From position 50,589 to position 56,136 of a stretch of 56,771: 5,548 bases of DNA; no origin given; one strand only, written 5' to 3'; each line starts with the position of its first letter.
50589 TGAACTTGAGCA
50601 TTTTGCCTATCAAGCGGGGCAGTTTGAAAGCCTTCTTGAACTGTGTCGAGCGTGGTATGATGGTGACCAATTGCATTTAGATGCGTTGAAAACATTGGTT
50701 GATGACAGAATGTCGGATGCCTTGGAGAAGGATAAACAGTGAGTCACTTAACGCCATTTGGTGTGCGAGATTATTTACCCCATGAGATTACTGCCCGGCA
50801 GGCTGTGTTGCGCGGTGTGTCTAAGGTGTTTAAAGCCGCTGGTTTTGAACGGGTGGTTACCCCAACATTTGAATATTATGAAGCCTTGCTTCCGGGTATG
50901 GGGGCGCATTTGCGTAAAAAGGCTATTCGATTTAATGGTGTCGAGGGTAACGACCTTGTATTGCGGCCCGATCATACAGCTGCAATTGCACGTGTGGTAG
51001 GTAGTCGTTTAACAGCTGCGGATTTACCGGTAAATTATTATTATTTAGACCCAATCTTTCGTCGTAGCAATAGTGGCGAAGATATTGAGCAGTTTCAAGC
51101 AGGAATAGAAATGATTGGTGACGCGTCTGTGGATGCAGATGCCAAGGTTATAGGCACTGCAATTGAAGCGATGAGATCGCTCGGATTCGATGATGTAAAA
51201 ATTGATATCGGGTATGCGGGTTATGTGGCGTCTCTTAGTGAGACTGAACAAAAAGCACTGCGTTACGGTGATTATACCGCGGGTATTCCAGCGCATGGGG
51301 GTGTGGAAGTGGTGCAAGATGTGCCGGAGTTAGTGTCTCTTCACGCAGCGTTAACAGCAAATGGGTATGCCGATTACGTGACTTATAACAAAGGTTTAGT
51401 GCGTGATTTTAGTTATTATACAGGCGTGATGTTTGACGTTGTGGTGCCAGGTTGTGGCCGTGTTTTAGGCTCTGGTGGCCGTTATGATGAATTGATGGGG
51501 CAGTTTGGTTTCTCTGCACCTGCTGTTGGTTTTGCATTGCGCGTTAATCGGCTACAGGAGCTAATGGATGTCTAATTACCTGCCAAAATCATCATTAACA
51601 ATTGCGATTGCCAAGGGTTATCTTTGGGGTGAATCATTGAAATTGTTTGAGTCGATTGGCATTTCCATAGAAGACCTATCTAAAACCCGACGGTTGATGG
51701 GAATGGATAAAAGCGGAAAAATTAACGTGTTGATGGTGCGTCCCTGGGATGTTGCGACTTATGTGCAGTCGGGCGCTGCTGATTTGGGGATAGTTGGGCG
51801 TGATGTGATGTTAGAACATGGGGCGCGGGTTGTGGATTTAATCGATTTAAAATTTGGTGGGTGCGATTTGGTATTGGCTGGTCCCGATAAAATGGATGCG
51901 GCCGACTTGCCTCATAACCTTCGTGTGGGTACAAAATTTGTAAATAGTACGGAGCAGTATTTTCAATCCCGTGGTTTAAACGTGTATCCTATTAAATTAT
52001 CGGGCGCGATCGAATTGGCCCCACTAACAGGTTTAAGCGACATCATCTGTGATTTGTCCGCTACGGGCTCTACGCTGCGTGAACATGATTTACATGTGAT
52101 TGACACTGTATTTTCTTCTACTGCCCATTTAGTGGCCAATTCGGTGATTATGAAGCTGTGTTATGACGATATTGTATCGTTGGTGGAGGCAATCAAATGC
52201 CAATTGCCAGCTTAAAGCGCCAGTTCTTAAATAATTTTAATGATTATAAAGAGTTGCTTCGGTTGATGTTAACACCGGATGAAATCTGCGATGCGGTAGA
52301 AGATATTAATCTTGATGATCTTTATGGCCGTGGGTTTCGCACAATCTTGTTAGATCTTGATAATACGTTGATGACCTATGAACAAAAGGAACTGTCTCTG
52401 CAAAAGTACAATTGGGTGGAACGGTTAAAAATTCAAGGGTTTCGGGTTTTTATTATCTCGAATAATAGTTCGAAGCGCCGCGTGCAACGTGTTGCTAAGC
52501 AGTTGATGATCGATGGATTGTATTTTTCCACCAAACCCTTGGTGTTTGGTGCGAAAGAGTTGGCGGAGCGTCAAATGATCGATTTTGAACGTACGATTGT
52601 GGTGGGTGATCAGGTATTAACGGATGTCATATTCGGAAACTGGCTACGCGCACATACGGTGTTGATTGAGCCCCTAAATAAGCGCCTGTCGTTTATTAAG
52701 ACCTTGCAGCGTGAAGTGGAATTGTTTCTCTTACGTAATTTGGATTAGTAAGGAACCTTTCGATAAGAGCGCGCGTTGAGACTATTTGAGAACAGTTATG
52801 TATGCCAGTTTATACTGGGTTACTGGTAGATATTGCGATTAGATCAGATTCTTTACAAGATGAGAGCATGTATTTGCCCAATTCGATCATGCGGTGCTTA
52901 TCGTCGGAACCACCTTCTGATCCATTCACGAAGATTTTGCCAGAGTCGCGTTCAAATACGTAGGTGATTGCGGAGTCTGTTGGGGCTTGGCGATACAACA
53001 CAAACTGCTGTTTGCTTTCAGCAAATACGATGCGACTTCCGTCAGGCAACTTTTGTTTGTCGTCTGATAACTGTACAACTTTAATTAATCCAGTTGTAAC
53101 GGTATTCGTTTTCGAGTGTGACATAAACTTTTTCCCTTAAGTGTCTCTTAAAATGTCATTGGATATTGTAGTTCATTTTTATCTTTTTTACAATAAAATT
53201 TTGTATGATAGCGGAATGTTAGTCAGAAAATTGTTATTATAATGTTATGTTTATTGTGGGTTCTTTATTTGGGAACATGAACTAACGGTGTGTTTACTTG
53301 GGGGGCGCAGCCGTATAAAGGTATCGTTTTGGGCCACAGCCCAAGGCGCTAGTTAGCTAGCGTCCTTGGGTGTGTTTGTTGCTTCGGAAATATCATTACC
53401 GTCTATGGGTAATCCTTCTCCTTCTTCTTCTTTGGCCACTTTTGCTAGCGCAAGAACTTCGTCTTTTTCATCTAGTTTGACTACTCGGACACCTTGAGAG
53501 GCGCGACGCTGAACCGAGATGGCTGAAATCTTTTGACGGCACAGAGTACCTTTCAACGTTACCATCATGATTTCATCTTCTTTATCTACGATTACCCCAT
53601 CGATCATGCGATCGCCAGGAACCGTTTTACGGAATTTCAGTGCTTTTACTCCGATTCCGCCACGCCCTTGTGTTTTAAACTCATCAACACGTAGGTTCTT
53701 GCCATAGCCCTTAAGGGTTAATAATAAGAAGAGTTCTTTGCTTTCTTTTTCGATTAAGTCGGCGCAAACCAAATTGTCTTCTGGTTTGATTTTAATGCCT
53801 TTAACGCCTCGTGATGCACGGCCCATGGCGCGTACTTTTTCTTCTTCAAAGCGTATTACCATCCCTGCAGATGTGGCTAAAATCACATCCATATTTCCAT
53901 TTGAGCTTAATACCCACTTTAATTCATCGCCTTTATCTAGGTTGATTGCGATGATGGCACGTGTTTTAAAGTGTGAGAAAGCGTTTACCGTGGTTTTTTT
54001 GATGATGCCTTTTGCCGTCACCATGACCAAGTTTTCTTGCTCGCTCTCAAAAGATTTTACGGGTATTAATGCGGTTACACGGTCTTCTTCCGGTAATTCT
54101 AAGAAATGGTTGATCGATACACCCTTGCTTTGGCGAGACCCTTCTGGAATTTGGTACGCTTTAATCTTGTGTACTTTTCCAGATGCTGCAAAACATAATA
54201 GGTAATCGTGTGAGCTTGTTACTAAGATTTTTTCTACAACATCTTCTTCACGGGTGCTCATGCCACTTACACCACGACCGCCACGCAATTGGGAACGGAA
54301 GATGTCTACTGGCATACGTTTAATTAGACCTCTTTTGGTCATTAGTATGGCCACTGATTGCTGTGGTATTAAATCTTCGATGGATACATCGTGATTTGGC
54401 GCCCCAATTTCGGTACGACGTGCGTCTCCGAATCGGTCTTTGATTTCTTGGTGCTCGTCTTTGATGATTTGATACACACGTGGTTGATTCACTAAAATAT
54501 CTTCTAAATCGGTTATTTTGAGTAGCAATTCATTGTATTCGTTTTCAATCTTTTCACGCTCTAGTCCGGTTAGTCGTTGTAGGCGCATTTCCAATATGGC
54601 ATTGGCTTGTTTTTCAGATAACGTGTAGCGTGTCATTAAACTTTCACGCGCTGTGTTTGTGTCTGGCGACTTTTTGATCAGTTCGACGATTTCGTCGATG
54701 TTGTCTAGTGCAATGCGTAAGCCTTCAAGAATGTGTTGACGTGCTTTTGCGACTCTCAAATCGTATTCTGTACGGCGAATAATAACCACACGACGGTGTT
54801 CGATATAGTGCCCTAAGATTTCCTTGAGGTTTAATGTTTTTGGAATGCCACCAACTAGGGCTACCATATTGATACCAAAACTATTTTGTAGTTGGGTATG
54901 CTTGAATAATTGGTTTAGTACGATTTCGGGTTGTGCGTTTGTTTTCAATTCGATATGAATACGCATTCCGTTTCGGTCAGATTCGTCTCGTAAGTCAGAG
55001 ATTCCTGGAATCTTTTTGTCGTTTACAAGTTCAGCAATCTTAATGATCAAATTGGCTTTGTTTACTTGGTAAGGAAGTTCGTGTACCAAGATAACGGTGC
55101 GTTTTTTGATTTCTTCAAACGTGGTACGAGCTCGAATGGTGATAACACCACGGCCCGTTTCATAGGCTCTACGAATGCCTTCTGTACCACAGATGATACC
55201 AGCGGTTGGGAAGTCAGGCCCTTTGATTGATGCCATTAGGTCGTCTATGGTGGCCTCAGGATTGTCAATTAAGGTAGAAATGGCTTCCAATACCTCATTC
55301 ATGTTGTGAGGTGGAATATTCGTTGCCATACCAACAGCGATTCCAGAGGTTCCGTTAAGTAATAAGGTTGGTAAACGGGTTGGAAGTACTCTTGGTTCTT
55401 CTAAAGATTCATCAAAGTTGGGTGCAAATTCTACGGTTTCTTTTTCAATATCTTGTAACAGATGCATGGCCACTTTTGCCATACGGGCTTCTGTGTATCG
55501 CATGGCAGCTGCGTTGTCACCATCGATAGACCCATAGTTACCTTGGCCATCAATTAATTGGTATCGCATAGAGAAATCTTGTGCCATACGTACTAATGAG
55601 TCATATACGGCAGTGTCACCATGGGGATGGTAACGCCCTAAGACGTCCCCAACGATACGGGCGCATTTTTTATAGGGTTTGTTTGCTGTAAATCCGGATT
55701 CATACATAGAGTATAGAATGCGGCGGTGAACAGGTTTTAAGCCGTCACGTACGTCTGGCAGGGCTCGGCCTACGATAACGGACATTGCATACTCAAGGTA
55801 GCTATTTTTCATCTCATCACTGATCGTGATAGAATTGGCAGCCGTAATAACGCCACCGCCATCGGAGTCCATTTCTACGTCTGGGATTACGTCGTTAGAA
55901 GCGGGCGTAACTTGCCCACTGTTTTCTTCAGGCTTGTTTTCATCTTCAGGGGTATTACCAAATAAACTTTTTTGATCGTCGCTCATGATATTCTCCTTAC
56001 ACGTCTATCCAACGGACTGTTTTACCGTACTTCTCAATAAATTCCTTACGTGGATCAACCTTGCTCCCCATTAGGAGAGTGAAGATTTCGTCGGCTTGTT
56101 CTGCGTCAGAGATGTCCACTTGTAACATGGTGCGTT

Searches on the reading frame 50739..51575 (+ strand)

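Call 16: search_protein_families(library=ncbifam, proteins=[window:50739-51575:+], max_evalue=0.001)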
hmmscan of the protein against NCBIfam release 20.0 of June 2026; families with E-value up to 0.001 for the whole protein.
window:50739-51575:+ (278 aa): 22 families
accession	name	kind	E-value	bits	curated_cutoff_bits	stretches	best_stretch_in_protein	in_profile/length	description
TIGR00443.1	hisZ_biosyn_reg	equivalog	7.8e-66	222.3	271.65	2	10-169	1-161/314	ATP phosphoribosyltransferase regulatory subunit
NF008941.0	PRK12292.2-4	equivalog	9.4e-62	209.1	447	2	6-167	10-172/393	ATP phosphoribosyltransferase regulatory subunit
NF008942.0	PRK12292.2-5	equivalog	1.1e-54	185.7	643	2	5-166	11-175/434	ATP phosphoribosyltransferase regulatory subunit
NF008936.0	PRK12292.1-3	equivalog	1.1e-50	172.7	492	2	4-168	6-172/406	ATP phosphoribosyltransferase regulatory subunit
NF008940.0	PRK12292.2-3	equivalog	3.5e-47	161.1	450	2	1-172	1-174/404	ATP phosphoribosyltransferase regulatory subunit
TIGR00442.1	hisS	equivalog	3.9e-47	161.1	286.75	2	6-175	3-179/406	histidine--tRNA ligase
NF008938.0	PRK12292.1-6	equivalog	7.7e-35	120.6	833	2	5-160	8-163/420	ATP phosphoribosyltransferase regulatory subunit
NF008953.0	PRK12295.1-6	equivalog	1.2e-32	113.3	384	2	17-163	9-154/384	ATP phosphoribosyltransferase regulatory subunit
NF008935.0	PRK12292.1-1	equivalog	2.5e-30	105.7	350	2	4-175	5-178/382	ATP phosphoribosyltransferase regulatory subunit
NF009086.0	PRK12421.1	equivalog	6.4e-30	104.3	318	2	3-169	7-175/389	ATP phosphoribosyltransferase regulatory subunit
NF008937.0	PRK12292.1-4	equivalog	8.2e-29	100.6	693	2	4-167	8-173/395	ATP phosphoribosyltransferase regulatory subunit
NF008950.0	PRK12295.1-3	equivalog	1.1e-28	100.7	492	2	25-167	18-158/387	ATP phosphoribosyltransferase regulatory subunit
NF008945.0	PRK12292.3-3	equivalog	3.6e-26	92.2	409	2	5-169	2-162/368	ATP phosphoribosyltransferase regulatory subunit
NF008943.0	PRK12292.3-1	equivalog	5.6e-24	84.9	690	2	5-166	26-184/403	ATP phosphoribosyltransferase regulatory subunit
NF008951.0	PRK12295.1-4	equivalog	6.1e-24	84.6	364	2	204-274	295-368/374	ATP phosphoribosyltransferase regulatory subunit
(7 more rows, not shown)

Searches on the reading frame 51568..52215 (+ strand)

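Call 16: search_protein_families(library=ncbifam, proteins=[window:51568-52215:+], max_evalue=0.001)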
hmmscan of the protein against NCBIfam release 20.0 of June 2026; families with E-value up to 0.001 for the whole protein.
window:51568-52215:+ (215 aa): 1 family
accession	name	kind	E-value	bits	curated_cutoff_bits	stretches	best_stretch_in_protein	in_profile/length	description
TIGR00070.1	hisG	equivalog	5.2e-56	189.4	75.75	1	10-190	1-183/183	ATP phosphoribosyltransferase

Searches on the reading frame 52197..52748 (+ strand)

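Call 16: search_protein_families(library=ncbifam, proteins=[window:52197-52748:+], max_evalue=0.001)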
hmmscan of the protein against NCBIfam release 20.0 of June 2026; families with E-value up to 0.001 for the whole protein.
window:52197-52748:+ (183 aa): 7 families
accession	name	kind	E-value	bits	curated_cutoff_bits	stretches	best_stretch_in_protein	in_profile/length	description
TIGR01668.1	YqeG_hyp_ppase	hypoth_equivalog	1.4e-30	106.1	89.1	1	25-182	3-161/170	YqeG family HAD IIIA-type phosphatase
TIGR01662.1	HAD-SF-IIIA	subfamily_domain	3.4e-16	59.6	44.6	1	48-159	1-140/141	HAD-IIIA family hydrolase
TIGR01460.1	HAD-SF-IIA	subfamily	1e-05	25.5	100.15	0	118-157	202-243/246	HAD-IIA family hydrolase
TIGR00099.1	Cof-subfamily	subfamily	1e-05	25.3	137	1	50-109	2-58/256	Cof-type HAD-IIB family hydrolase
TIGR01452.1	PGP_euk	subfamily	1.2e-05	24.9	201.95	0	113-157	202-246/279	phosphoglycolate/pyridoxal phosphate family phosphatase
TIGR01549.1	HAD-SF-IA-v1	subfamily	0.00042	20.7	23.3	0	78-144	73-142/149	HAD-IA family hydrolase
TIGR01484.1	HAD-SF-IIB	subfamily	0.00099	19.2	41.8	0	50-105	2-56/221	HAD-IIB family hydrolase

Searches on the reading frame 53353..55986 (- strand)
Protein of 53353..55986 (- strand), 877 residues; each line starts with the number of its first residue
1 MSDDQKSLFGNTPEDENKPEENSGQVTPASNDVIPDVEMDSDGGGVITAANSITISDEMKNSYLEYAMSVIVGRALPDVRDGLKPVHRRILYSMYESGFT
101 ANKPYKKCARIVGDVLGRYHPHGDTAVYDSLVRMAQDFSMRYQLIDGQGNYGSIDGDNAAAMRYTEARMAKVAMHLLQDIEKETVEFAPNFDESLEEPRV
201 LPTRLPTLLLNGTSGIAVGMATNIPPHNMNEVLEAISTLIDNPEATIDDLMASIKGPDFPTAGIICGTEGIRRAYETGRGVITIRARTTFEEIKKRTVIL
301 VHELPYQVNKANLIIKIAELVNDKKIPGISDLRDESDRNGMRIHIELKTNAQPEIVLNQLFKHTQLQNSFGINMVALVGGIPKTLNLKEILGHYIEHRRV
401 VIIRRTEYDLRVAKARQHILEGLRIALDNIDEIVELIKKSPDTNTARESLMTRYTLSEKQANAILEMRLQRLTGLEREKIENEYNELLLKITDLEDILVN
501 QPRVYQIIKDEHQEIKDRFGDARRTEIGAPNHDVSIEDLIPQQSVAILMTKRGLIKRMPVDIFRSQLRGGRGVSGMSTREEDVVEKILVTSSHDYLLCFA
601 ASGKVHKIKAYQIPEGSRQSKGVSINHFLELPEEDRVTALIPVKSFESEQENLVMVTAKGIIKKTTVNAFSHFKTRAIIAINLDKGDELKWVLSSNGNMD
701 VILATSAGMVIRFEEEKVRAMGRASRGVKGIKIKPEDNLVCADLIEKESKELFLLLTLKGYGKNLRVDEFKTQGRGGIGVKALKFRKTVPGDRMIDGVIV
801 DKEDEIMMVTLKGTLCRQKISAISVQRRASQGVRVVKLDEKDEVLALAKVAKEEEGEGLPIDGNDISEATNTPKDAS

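Call 16: search_protein_families(library=ncbifam, proteins=[window:53353-55986:-], max_evalue=0.001)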
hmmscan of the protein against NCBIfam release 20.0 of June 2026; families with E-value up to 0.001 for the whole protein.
window:53353-55986:- (877 aa): 10 families
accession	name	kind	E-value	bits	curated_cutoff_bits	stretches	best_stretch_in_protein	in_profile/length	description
NF004043.1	PRK05560.1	equivalog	0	1168.4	902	1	51-849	3-797/798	DNA gyrase subunit A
TIGR01063.1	gyrA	equivalog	0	1145.8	877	1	52-851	3-799/800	DNA topoisomerase (ATP-hydrolyzing) subunit A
NF038098.1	GyrA_w_intein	exception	7.3e-268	892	1850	2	165-855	538-1231/1232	intein-containing DNA gyrase subunit A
NF004044.1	PRK05561.1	subfamily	2.1e-250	833.4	654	2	55-745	2-685/738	DNA topoisomerase (ATP-hydrolyzing)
NF010586.0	PRK13979.1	equivalog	6.8e-215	715.9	1475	2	52-689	15-659/957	DNA topoisomerase IV subunit A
TIGR01061.1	parC_Gpos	equivalog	4.1e-211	703.3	813.25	1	54-788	5-735/737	DNA topoisomerase IV subunit A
TIGR01062.1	parC_Gneg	equivalog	4.8e-183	610.1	628.9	1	52-736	3-673/735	DNA topoisomerase IV subunit A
NF007209.0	PRK09631.1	equivalog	1.5e-65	222.1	644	1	56-528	5-456/635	DNA topoisomerase IV subunit A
NF009397.0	PRK12758.1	equivalog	6.3e-65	219.6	780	1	52-527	20-476/870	DNA gyrase/topoisomerase IV subunit A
NF007208.0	PRK09630.1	equivalog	7.1e-45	153.8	598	1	55-392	4-314/479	DNA topoisomerase IV subunit A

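Call 71: find_encoding_contigs(protein=window:53353-55986:-, flank=10000, max_places=3)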
Protein window:53353-55986:- (877 aa): no gene with exactly this product is on record in the collection.
